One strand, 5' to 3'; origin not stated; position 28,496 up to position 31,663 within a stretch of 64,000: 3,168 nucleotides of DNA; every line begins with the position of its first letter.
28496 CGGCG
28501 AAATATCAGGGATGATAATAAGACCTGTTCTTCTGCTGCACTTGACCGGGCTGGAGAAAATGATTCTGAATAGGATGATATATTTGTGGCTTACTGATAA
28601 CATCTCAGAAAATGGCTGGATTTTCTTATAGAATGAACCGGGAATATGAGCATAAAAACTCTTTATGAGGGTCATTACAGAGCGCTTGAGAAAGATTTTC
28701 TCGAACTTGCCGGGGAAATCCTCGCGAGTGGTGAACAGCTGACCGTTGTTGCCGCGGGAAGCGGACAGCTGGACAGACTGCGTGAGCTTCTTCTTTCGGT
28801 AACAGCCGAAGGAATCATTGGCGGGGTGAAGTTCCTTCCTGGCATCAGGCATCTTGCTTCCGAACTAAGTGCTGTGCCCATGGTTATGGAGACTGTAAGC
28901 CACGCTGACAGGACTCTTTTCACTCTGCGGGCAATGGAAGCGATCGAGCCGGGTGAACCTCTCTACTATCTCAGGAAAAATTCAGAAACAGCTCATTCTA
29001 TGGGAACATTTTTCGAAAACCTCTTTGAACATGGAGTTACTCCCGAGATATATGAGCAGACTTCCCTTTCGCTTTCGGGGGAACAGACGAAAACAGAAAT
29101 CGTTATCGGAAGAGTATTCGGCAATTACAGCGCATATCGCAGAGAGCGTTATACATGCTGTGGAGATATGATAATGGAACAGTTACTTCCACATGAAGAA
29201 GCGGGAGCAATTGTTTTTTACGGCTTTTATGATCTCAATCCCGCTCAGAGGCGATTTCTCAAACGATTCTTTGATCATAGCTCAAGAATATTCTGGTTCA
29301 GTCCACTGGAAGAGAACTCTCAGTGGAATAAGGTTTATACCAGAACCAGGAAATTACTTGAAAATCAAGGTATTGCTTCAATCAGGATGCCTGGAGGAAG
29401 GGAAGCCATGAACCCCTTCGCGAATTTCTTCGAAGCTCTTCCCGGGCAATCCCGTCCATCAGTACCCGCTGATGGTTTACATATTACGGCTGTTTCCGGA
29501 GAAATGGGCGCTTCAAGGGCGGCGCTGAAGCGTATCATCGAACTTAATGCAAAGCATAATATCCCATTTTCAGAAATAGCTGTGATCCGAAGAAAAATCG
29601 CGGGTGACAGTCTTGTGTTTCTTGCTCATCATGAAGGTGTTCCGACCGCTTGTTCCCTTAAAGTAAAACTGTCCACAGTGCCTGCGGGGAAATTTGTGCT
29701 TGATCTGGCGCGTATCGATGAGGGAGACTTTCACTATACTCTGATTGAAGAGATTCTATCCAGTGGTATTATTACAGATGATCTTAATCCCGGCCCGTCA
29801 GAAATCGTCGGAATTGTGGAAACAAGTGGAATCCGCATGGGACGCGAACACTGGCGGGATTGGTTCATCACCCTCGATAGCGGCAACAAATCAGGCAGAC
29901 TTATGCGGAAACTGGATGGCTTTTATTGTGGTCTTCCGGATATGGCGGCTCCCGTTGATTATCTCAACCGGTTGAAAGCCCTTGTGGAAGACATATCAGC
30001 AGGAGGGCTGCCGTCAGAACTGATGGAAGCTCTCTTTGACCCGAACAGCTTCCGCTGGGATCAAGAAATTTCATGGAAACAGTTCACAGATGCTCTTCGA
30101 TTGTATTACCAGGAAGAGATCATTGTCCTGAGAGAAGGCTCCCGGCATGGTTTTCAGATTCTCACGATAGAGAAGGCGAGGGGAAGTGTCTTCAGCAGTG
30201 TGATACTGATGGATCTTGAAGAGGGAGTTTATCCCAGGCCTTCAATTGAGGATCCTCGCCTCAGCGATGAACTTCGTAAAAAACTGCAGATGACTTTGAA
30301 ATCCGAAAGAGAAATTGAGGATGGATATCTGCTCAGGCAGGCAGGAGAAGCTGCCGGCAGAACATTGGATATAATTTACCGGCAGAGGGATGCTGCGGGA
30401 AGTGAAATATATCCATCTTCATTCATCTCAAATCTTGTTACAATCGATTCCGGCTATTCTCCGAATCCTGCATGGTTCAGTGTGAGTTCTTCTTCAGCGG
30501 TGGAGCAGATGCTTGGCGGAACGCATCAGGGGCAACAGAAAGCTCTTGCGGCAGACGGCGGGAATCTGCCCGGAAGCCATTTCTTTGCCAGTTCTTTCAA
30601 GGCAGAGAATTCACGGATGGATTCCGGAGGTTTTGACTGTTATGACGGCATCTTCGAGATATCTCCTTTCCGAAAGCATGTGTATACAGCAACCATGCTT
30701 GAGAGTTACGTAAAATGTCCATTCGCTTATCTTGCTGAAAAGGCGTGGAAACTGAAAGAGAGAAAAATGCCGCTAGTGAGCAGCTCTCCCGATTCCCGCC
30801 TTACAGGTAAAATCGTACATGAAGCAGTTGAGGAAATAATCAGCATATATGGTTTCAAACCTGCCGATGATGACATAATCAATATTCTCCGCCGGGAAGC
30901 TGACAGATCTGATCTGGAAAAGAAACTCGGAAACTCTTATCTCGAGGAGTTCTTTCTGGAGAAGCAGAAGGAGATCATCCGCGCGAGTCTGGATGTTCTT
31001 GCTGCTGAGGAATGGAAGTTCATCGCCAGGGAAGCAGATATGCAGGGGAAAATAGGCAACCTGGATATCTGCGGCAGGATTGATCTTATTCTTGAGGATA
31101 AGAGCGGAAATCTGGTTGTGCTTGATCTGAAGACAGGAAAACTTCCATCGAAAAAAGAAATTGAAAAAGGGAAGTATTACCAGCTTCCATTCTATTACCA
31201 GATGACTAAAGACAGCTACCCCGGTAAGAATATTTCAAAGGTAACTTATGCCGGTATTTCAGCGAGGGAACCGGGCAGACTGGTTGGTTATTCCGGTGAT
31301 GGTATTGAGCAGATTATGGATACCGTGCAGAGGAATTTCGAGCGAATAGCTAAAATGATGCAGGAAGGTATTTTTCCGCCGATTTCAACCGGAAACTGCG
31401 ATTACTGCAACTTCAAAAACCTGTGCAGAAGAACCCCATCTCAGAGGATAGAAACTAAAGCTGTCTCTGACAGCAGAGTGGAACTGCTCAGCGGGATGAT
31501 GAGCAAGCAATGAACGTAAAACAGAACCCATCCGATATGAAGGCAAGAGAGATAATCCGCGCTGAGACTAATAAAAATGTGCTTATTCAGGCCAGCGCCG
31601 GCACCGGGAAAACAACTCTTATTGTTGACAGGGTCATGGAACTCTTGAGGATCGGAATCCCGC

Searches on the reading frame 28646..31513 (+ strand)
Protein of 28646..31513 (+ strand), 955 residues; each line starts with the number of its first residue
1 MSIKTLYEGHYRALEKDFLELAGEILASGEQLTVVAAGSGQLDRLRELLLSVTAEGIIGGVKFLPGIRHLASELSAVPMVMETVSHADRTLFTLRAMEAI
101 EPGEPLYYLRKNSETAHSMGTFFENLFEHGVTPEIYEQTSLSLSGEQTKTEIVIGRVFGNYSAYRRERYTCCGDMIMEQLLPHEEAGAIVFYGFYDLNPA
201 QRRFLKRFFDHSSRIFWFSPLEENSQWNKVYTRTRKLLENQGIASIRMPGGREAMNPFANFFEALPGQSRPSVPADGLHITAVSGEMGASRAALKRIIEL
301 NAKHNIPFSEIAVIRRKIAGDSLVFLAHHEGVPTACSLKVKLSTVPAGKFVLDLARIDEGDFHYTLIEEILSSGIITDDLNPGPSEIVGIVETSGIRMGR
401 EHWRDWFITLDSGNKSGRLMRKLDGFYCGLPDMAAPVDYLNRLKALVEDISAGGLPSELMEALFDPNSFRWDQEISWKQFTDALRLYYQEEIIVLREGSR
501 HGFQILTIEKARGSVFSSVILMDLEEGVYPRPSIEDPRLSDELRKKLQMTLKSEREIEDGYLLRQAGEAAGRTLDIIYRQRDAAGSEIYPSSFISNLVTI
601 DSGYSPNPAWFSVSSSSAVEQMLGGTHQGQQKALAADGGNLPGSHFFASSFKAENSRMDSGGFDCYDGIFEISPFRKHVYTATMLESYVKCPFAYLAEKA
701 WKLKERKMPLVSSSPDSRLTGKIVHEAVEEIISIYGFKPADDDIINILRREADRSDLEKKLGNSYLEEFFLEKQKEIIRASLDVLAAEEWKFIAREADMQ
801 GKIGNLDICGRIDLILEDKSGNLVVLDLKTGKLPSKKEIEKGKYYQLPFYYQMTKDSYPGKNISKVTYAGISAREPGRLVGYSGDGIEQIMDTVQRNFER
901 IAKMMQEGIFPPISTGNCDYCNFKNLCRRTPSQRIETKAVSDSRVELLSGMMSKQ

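Call 15: search_protein_families(library=pfam, proteins=[window:28646-31513:+], max_evalue=0.0001)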
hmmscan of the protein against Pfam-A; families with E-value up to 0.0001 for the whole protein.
window:28646-31513:+ (955 aa): 2 families
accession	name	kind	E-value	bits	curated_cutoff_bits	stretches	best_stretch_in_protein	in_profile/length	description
PF12705.13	PDDEXK_1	-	3.1e-31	109.6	22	1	681-928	3-247/247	PD-(D/E)XK nuclease superfamily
PF12684.13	DUF3799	-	5e-05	23.6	26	1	683-922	3-231/233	PDDEXK-like domain of unknown function (DUF3799)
